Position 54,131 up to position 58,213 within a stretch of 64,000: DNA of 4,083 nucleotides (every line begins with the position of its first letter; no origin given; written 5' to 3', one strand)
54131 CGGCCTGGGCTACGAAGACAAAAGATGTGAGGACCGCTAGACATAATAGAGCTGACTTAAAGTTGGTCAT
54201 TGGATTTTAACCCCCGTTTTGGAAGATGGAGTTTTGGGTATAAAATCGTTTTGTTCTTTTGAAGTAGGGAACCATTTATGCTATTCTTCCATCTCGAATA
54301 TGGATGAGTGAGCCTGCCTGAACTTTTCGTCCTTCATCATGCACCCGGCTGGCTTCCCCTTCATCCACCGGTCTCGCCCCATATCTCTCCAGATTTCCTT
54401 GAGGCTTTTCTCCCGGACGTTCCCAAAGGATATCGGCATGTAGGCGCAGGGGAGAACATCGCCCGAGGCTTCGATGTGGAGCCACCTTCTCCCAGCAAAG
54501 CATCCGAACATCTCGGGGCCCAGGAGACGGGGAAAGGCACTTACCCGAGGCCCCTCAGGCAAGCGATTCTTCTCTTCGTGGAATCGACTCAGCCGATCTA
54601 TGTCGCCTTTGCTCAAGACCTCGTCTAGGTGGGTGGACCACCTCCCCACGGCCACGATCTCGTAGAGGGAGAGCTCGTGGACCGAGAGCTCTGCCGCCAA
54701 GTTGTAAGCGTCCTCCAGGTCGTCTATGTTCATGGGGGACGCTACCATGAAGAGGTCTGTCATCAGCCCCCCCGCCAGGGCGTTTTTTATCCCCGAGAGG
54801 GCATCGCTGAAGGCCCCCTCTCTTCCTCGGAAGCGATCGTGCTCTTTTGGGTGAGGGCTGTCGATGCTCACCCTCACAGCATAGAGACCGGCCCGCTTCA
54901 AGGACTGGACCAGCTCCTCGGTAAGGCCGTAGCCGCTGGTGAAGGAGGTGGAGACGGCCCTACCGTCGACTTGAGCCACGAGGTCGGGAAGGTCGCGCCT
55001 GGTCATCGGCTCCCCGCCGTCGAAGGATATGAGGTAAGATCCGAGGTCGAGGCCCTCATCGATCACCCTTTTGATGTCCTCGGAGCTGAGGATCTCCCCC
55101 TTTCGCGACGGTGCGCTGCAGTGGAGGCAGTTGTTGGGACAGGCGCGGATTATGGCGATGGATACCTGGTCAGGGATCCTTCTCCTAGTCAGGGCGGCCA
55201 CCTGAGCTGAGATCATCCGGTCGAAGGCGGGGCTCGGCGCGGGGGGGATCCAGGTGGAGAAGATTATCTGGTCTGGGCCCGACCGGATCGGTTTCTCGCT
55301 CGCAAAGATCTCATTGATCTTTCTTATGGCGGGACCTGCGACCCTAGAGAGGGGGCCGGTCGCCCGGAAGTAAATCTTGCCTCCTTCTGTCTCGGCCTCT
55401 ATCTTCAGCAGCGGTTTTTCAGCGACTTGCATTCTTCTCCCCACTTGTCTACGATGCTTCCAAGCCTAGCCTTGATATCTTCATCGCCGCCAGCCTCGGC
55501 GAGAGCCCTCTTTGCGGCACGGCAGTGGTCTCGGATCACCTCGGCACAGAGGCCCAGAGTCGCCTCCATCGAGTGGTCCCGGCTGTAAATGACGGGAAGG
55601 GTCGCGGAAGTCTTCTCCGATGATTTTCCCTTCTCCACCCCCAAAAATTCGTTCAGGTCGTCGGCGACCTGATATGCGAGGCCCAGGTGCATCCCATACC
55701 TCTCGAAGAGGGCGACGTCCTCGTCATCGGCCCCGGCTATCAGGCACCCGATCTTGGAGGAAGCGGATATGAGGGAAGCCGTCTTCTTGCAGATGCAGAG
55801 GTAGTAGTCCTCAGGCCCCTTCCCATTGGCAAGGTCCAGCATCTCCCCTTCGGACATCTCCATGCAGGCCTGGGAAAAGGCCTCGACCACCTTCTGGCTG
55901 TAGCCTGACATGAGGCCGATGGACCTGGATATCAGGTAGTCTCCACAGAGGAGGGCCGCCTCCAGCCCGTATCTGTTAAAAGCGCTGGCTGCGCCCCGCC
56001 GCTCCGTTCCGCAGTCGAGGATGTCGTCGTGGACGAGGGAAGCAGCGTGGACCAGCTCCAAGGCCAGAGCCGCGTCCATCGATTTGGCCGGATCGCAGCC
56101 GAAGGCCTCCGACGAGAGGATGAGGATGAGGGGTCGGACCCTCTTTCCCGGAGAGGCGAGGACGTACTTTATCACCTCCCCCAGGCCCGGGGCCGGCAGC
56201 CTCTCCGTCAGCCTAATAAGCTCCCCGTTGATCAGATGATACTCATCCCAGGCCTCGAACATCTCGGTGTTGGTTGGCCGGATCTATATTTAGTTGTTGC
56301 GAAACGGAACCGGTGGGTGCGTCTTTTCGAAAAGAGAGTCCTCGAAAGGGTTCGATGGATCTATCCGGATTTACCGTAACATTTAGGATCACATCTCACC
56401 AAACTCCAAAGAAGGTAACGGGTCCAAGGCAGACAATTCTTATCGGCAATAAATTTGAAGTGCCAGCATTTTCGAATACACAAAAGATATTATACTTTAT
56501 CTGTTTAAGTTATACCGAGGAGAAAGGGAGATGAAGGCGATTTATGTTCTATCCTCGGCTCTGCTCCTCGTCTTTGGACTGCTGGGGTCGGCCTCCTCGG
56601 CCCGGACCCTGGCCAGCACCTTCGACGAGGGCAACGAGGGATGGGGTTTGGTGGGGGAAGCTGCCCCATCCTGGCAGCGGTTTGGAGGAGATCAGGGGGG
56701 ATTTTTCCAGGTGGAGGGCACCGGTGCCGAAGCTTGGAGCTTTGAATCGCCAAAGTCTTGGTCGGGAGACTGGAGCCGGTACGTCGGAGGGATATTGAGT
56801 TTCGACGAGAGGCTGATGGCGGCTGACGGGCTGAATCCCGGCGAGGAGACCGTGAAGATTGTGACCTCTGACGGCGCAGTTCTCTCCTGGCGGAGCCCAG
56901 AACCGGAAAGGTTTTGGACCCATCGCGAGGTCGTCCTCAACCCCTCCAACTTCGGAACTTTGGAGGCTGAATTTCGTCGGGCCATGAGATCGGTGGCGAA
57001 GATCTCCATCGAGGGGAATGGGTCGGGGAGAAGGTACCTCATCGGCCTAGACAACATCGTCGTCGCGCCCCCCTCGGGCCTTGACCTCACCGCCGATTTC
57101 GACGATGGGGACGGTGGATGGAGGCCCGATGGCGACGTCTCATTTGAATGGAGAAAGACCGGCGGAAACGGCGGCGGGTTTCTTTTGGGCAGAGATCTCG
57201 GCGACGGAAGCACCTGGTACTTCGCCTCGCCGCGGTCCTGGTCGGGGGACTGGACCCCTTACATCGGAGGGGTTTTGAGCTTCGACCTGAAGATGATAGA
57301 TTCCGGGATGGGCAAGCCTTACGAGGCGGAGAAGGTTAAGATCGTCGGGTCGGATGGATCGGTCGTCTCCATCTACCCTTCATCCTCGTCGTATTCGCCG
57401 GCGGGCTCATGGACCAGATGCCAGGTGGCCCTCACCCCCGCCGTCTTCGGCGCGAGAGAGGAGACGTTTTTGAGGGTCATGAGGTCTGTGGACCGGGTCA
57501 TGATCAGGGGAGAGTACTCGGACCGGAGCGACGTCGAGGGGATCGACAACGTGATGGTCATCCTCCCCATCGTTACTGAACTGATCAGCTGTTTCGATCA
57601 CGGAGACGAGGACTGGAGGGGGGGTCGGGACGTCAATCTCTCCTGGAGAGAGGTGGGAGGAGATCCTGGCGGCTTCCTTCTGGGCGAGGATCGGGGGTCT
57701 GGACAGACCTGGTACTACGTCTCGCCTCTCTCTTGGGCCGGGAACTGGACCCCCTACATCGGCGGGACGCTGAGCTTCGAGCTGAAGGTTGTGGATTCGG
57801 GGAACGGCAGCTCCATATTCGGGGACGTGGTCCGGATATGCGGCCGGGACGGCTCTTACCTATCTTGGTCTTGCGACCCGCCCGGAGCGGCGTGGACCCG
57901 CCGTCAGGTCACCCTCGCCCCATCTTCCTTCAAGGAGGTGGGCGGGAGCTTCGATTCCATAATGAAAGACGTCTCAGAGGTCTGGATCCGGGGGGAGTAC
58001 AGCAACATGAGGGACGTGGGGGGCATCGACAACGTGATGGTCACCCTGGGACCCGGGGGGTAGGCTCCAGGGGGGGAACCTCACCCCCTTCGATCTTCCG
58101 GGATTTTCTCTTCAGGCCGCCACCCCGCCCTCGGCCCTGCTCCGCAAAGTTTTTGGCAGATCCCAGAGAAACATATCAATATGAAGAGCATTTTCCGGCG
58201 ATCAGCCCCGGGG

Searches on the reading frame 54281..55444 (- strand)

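Call 62: search_protein_families(library=ncbifam, max_evalue=0.001, proteins=[window:54281-55444:-])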
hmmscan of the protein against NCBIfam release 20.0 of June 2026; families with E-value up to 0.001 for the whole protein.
window:54281-55444:- (387 aa): 41 families (the best 25 are shown)
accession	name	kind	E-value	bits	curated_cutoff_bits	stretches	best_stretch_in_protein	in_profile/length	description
TIGR04545.1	rSAM_ahbD_hemeb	equivalog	1.7e-38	132.9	500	2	97-293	5-206/339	heme b synthase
TIGR04055.1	rSAM_NirJ2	equivalog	4e-34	118.6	500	1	95-355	3-276/326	putative heme d1 biosynthesis radical SAM protein NirJ2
TIGR04053.2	TIGR04053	equivalog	2.1e-33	116.1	395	2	98-271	14-194/366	TIGR04053 family radical SAM/SPASM domain-containing protein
TIGR04347.1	pseudo_SAM_Halo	equivalog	1.6e-31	109.9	525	1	94-271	40-220/390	TIGR04347 family pseudo-SAM/SPASM protein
TIGR02109.1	PQQ_syn_pqqE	equivalog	3.1e-30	105.3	381.35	1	91-375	6-309/358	pyrroloquinoline quinone biosynthesis protein PqqE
TIGR04054.1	rSAM_NirJ1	equivalog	1.9e-29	102.5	650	1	94-280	38-227/387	putative heme d1 biosynthesis radical SAM protein NirJ1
TIGR04546.1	rSAM_ahbC_deAc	equivalog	2.7e-28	98.9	650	1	95-282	42-232/390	12,18-didecarboxysiroheme deacetylase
TIGR04303.1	GeoRSP_rSAM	equivalog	5.4e-28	98.5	400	2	91-275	4-189/325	GeoRSP system radical SAM/SPASM protein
TIGR02668.1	moaA_archaeal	equivalog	9.7e-23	80.6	325.25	1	93-274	11-197/303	GTP 3',8-cyclase MoaA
NF045574.1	sacti_mat_StsB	exception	4.1e-21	75.4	625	1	93-353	97-361/466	StsB family radical SAM/SPASM domain sactipeptide maturase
TIGR04051.1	rSAM_NirJ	equivalog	5.2e-20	71.7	515.45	1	97-273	7-186/354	heme d1 biosynthesis radical SAM protein NirJ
TIGR03962.1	mycofact_rSAM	equivalog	5.6e-20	71.8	265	1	97-356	17-286/339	mycofactocin radical SAM maturase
TIGR03913.1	rad_SAM_trio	equivalog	7.6e-20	70.7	591.75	1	87-271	14-200/477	GDL motif peptide-associated radical SAM/SPASM maturase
NF050035.1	rSAM_WgK_link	exception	1e-19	70.8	650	1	90-270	7-191/367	radical SAM/SPASM peptide maturase WgkB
NF001199.0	PRK00164.2-1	equivalog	3.5e-19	69.1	231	1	93-254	13-179/308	GTP 3',8-cyclase MoaA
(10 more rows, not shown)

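Call 63: search_protein_families(library=pfam, max_evalue=0.01, proteins=[window:54281-55444:-])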
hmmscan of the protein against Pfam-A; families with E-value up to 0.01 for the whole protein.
window:54281-55444:- (387 aa): 2 families
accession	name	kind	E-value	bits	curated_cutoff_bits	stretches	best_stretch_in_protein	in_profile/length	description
PF04055.27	Radical_SAM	-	1.5e-20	74.5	29.5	1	98-249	3-165/166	Radical SAM superfamily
PF13186.11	SPASM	-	2.7e-11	44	21.5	1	315-355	1-46/67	Iron-sulfur cluster-binding domain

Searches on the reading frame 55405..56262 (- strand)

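Call 62: search_protein_families(library=ncbifam, max_evalue=0.001, proteins=[window:55405-56262:-])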
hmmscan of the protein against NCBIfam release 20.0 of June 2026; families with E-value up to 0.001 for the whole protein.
window:55405-56262:- (285 aa): 16 families
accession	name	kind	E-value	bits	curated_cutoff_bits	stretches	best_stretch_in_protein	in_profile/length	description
NF040627.1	GFPS_Meth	equivalog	3.4e-69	233.4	600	1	3-255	4-259/285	geranylfarnesyl diphosphate synthase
NF041169.1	f2_encap_cargo4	exception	2.7e-42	145.2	450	1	36-258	47-289/334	family 2 encapsulin nanocompartment cargo protein polyprenyl transferase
NF041003.1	GGPP_syn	equivalog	3.3e-39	134.9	500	1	27-209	28-222/326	geranylgeranyl diphosphate synthase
NF040698.1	IdsA_Meth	equivalog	1.2e-38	133.1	468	1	25-210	28-226/328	short chain isoprenyl diphosphate synthase IdsA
TIGR02748.1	GerC3_HepT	equivalog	1.3e-35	123.1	456.55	1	31-232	35-247/319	heptaprenyl diphosphate synthase component II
NF008140.0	PRK10888.1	equivalog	5.2e-35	121.3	412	1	32-235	37-251/323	octaprenyl diphosphate synthase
NF045485.1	FPPsyn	subfamily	1.4e-33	116.3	275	1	14-263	11-275/288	farnesyl diphosphate synthase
NF045628.1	HxpDPsynlarge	equivalog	5.4e-31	107.7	500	1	30-211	26-212/311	hexaprenyl-diphosphate synthase large subunit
NF042417.1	NPPPS_Mycobact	equivalog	2.2e-30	105.9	600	1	28-226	45-254/335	nonaprenyl/(2E,6E)-farnesyl/geranylgeranyl diphosphat synthase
NF045549.1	GGPPsyn_IdsB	equivalog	1.2e-29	103.4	475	1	35-240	61-281/346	geranylgeranyl diphosphate synthase IdsB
TIGR02749.1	prenyl_cyano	equivalog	1.8e-28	99.5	383.2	1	27-226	32-245/322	solanesyl diphosphate synthase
NF040936.1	hexpp_archaea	equivalog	5.7e-27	94.7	400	1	29-213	32-212/275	hexaprenyl pyrophosphate synthase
NF045685.1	GGPPSynCrtE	equivalog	3.1e-26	92.1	460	1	28-244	31-269/293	geranylgeranyl diphosphate synthase CrtE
NF040789.2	gerfarn_diphsyn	equivalog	9.7e-26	90.7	560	1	28-206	35-239/345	geranylfarnesyl diphosphate synthase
NF007877.0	PRK10581.1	equivalog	1e-16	61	321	1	29-209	34-231/299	(2E,6E)-farnesyl diphosphate synthase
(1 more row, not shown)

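Call 63: search_protein_families(library=pfam, max_evalue=0.01, proteins=[window:55405-56262:-])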
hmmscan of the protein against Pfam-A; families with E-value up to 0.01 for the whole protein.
window:55405-56262:- (285 aa): 1 family
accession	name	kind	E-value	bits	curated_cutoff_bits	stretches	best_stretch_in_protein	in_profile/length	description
PF00348.22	polyprenyl_synt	-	6.2e-48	163.6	27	1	27-244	4-235/251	Polyprenyl synthetase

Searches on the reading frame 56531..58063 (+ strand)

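Call 62: search_protein_families(library=ncbifam, max_evalue=0.001, proteins=[window:56531-58063:+])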
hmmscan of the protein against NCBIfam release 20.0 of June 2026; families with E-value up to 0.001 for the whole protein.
window:56531-58063:+ (510 aa): 0 families

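Call 63: search_protein_families(library=pfam, max_evalue=0.01, proteins=[window:56531-58063:+])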
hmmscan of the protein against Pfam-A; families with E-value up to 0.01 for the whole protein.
window:56531-58063:+ (510 aa): 1 family
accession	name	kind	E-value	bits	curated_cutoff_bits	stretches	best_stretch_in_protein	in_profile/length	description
PF00052.24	Laminin_B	-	2.5e-12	47.3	22.4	1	230-341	1-118/136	Laminin B (Domain IV)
